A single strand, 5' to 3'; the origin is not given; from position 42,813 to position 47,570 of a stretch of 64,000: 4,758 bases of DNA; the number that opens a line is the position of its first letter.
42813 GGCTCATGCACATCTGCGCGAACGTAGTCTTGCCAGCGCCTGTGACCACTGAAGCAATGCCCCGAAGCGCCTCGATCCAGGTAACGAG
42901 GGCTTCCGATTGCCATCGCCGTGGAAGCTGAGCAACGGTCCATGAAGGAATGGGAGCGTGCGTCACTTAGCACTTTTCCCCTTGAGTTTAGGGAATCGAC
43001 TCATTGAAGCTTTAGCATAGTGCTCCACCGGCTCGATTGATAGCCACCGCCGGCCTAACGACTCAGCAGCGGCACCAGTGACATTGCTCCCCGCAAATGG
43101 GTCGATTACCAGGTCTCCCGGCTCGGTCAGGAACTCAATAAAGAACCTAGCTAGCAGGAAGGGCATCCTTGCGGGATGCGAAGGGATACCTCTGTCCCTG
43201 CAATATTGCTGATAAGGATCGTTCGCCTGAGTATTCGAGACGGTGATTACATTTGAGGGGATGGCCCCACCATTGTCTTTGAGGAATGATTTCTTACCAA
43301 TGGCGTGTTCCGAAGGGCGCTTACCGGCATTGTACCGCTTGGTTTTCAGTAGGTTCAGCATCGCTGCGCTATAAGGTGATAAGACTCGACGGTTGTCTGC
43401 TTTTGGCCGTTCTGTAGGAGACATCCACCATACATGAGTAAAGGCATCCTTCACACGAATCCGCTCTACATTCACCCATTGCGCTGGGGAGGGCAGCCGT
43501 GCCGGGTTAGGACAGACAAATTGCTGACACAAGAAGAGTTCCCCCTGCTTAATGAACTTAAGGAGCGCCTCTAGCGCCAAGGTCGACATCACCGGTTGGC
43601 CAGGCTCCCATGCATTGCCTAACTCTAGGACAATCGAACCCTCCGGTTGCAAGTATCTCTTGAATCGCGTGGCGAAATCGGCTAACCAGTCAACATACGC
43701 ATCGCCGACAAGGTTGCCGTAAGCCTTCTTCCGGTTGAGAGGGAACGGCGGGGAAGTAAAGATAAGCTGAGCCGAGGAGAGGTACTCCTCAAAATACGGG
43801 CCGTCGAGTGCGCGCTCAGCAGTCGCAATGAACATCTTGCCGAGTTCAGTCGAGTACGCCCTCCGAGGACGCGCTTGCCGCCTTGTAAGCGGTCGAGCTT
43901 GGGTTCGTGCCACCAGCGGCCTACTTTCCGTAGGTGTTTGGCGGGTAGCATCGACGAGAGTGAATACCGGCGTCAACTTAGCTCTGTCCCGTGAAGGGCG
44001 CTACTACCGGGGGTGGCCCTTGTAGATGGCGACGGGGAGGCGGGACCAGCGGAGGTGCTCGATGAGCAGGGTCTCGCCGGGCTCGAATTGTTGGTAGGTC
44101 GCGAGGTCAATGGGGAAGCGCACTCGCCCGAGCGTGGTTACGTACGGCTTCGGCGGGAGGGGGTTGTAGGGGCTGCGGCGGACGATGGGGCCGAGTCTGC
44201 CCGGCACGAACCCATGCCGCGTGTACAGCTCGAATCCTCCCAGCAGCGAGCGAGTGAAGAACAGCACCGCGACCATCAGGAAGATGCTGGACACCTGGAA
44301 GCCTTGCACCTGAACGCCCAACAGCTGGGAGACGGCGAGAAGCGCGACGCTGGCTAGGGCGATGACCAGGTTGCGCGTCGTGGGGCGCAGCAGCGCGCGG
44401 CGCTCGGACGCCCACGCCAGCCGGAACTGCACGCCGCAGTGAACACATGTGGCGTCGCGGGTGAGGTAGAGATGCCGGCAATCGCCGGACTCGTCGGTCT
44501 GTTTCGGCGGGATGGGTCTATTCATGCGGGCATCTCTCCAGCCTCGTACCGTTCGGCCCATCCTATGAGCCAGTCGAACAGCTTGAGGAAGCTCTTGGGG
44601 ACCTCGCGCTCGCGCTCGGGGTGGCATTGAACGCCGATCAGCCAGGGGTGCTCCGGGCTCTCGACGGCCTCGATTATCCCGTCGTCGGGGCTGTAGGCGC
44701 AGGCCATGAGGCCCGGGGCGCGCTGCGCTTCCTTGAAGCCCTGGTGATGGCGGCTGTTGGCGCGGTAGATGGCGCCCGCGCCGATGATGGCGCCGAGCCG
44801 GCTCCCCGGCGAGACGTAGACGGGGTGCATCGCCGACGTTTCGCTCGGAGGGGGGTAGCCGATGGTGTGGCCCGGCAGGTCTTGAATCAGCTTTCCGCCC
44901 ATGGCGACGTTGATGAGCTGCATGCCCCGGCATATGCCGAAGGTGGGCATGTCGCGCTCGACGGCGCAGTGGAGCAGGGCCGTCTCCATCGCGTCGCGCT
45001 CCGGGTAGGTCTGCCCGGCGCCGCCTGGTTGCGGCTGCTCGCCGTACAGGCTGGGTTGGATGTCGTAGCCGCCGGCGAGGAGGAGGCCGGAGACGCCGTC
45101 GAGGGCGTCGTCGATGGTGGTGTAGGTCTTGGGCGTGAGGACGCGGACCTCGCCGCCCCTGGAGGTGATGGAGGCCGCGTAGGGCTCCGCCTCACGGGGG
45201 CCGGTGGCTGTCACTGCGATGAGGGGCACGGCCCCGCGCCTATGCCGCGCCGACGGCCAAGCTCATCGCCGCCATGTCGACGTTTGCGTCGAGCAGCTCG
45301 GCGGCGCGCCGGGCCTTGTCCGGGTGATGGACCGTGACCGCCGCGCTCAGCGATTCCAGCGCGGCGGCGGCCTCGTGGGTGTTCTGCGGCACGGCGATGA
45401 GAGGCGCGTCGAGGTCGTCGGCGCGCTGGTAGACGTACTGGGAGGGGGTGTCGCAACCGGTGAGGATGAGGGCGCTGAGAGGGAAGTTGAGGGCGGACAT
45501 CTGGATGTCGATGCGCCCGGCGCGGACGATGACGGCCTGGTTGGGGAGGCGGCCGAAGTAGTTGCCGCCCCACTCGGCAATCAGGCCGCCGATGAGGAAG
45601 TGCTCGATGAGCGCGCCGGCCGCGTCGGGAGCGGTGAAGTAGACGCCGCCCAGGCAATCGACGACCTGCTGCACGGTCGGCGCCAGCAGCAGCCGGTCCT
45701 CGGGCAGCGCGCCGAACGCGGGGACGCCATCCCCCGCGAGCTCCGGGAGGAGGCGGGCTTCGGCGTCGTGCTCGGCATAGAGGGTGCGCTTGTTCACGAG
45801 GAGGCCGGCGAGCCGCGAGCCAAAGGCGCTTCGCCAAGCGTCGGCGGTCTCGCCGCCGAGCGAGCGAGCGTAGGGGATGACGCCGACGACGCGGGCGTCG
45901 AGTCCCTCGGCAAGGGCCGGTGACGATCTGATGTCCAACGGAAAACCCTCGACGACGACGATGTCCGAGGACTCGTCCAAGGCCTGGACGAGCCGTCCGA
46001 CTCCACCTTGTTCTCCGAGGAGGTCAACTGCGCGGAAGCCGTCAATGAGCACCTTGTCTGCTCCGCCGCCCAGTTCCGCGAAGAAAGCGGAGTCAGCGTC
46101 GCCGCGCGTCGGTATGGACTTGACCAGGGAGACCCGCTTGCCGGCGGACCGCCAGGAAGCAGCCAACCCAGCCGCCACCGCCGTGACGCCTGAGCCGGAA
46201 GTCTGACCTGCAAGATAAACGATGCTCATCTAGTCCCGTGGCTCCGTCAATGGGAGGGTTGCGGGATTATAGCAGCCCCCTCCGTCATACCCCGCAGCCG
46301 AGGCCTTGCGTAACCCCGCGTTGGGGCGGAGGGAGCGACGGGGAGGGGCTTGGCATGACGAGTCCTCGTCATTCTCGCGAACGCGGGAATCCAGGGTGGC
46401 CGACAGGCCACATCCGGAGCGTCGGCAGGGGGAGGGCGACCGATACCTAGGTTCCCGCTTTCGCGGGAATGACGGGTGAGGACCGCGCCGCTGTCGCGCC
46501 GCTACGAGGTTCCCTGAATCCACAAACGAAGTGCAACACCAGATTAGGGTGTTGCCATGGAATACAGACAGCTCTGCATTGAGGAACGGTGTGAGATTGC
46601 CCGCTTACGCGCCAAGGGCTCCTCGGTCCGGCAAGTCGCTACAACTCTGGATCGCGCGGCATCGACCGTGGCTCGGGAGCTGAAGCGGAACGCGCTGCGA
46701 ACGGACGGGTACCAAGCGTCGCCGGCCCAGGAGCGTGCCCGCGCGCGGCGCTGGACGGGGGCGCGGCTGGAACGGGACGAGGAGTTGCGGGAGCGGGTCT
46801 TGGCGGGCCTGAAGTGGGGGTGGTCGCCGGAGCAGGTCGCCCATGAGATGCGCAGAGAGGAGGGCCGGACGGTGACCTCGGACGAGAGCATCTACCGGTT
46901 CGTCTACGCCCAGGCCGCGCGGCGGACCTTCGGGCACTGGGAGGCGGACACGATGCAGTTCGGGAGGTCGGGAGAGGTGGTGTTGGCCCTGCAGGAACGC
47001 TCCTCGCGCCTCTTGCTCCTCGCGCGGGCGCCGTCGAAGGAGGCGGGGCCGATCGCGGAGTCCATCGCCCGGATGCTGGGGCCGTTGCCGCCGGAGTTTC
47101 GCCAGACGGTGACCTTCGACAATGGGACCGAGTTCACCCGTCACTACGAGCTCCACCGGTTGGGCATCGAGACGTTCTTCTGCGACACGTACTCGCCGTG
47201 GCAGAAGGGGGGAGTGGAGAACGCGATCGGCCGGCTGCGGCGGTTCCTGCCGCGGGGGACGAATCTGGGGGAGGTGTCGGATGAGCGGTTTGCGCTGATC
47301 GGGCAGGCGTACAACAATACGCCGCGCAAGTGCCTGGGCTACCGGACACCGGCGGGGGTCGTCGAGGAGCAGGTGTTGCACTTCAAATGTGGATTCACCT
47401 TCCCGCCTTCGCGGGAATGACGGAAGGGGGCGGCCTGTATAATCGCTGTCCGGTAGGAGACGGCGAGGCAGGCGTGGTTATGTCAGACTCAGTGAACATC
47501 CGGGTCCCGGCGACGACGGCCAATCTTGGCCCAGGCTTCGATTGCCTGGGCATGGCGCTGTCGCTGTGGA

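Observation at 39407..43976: Candidate undescribed defence operon: PvuII-like MTase, SF2 helicase, PD-(D/E)XK nuclease, MORC ATPase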

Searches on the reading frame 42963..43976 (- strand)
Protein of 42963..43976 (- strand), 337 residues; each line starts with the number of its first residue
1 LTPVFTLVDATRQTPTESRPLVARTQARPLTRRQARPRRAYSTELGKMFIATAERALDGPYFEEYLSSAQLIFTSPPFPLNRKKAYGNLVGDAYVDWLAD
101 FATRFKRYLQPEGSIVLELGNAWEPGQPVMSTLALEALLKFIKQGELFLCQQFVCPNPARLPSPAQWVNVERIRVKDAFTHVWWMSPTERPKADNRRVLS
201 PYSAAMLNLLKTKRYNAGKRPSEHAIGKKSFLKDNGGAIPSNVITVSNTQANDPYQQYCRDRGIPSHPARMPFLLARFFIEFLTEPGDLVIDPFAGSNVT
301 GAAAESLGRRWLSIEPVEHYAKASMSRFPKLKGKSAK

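Call 3: search_protein_families(library=pfam, proteins=[window:42963-43976:-], max_evalue=0.1)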
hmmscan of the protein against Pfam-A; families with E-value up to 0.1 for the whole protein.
window:42963-43976:- (337 aa): 1 family
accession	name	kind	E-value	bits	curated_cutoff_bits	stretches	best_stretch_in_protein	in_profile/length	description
PF01555.25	N6_N4_Mtase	-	3.3e-27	96.3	26.7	1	70-324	2-219/221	DNA methylase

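Call 4: search_protein_families(library=padloc, proteins=[window:42963-43976:-], max_evalue=0.1)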
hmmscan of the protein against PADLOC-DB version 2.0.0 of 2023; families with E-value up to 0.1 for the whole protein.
window:42963-43976:- (337 aa): 53 families (the best 25 are shown)
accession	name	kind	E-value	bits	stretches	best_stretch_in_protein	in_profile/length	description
PDLC03323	MTase_II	-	7.3e-89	296.1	1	38-329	7-295/330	Type II methyltransferase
PDLC03387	MTase_II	-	5.2e-21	73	2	174-329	161-276/289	Type II methyltransferase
PDLC03371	MTase_II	-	1.3e-18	65.5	1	183-332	119-256/260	Type II methyltransferase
PDLC03299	MTase_II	-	1.8e-16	58.5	2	263-328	192-257/296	Type II methyltransferase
PDLC03265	MTase_II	-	1.5e-13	48.9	2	266-322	266-322/333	Type II methyltransferase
PDLC03228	MTase_II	-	2.2e-13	48.5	1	265-328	142-205/227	Type II methyltransferase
PDLC03353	MTase_II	-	6.4e-13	46.8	2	264-328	187-250/260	Type II methyltransferase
PDLC03738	oMTase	-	2.2e-11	41.1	1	261-331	198-268/376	orphan methyltransferase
PDLC03636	MTase_III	-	6.5e-11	39.7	1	263-328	340-405/575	Type III methyltransferase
PDLC03216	MTase_II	-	9.5e-11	39.3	1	266-332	193-259/364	Type II methyltransferase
PDLC03238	MTase_II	-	9.8e-10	36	2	278-315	315-352/428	Type II methyltransferase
PDLC03260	MTase_II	-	9.9e-09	32.5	1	266-324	245-303/349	Type II methyltransferase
PDLC03350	MTase_II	-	1.7e-08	32.2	1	266-327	233-294/312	Type II methyltransferase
PDLC03354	MTase_II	-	4.6e-08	30.5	1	260-330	314-384/425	Type II methyltransferase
PDLC03241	MTase_II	-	9.7e-08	29.4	1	235-327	340-432/447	Type II methyltransferase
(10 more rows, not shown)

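Call 5: search_protein_families(library=ncbifam, proteins=[window:42963-43976:-], max_evalue=0.1)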
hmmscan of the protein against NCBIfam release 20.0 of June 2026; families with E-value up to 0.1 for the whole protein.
window:42963-43976:- (337 aa): 3 families
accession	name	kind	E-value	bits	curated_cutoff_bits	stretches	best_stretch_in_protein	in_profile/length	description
NF008572.0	PRK11524.1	equivalog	6e-13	48.5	292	1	266-328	194-256/294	adenine-specific DNA-methyltransferase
NF010253.0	PRK13699.1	subfamily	3.9e-12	46.3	244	1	263-331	140-208/226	DNA methyltransferase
NF050803.1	DnaMtaseCcrMCaul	equivalog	3.5e-11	42.6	830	1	262-332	181-251/350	adenine-specific DNA-methyltransferase CcrM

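Call 24: search_solved_structures(query=window:42963-43976:-, max_evalue=0.001, show_alignments=1)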
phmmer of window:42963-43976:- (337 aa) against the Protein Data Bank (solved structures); distinct sequences matched with E-value up to 0.001: 11.
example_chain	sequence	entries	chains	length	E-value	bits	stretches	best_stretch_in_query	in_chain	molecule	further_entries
1boo_A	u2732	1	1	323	1.6e-77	264.2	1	38-328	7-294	PROTEIN (N-4 CYTOSINE-SPECIFIC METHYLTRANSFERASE PVU II)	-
8s9m_A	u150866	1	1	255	5.2e-09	39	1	266-332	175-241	DNA cytosine-N4 methyltransferase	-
6pbd_A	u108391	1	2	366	6e-09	38.7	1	263-330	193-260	Modification methylase CcrMI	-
8s9n_A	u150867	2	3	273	6.2e-09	38.7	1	266-332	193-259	DNA cytosine-N4 methyltransferase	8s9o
2zie_A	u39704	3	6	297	7.3e-09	38.5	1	265-330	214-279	Putative modification methylase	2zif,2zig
5hek_A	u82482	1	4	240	1.2e-06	31.2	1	266-327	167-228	Adenine specific DNA methyltransferase (DpnA)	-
5hfj_A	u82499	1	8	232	1.2e-06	31.2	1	266-327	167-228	Adenine specific DNA methyltransferase (DpnA)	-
1nw8_A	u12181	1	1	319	0.00013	24.5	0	68-315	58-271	MODIFICATION METHYLASE RSRI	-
1eg2_A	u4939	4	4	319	0.00014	24.4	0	68-315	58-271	MODIFICATION METHYLASE RSRI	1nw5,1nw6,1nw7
9c3u_A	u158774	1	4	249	0.00039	22.9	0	266-325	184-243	Methyltransferase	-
8urk_A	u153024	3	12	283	0.0004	22.9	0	266-327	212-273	Methyltransferase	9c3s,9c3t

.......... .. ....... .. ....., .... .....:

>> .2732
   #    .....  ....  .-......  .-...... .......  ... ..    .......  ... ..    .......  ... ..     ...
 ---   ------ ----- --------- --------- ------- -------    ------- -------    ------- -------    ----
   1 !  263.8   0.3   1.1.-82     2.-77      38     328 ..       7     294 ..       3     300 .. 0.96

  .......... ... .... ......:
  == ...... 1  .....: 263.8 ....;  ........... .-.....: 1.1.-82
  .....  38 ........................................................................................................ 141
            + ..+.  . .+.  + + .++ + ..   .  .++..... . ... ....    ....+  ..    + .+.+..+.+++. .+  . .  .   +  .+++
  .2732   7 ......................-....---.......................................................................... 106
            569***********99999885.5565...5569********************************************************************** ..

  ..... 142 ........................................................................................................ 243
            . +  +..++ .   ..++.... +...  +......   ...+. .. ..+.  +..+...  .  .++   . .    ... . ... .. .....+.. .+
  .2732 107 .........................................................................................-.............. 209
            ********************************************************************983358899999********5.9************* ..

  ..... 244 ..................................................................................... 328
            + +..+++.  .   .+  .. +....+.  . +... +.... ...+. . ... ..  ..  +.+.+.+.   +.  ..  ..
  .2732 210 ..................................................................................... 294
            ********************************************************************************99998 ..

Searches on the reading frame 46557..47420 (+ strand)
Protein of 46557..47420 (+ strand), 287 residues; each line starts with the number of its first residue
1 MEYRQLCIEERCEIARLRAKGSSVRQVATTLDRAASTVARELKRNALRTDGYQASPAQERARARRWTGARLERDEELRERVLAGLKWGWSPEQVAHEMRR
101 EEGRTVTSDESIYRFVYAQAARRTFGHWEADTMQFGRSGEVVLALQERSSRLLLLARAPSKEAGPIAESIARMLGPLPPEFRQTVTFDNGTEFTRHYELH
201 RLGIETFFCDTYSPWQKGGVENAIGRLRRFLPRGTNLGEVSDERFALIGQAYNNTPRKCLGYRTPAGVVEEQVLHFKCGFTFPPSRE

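Call 80: search_protein_families(library=pfam, proteins=[window:46557-47420:+], max_evalue=0.01)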
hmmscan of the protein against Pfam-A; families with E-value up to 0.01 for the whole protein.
window:46557-47420:+ (287 aa): 4 families
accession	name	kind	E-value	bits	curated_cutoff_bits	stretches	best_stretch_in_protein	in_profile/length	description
PF13936.12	HTH_38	-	4e-15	55.7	27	1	3-45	2-44/44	Helix-turn-helix domain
PF13384.12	HTH_23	-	1.5e-05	25.1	24.6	1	9-45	5-42/50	Homeodomain-like domain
PF00665.32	rve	-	0.00011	22.8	32.6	1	123-214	3-102/102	Integrase core domain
PF13565.12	HTH_32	-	0.0014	19.6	33.7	1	37-115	1-72/73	Homeodomain-like domain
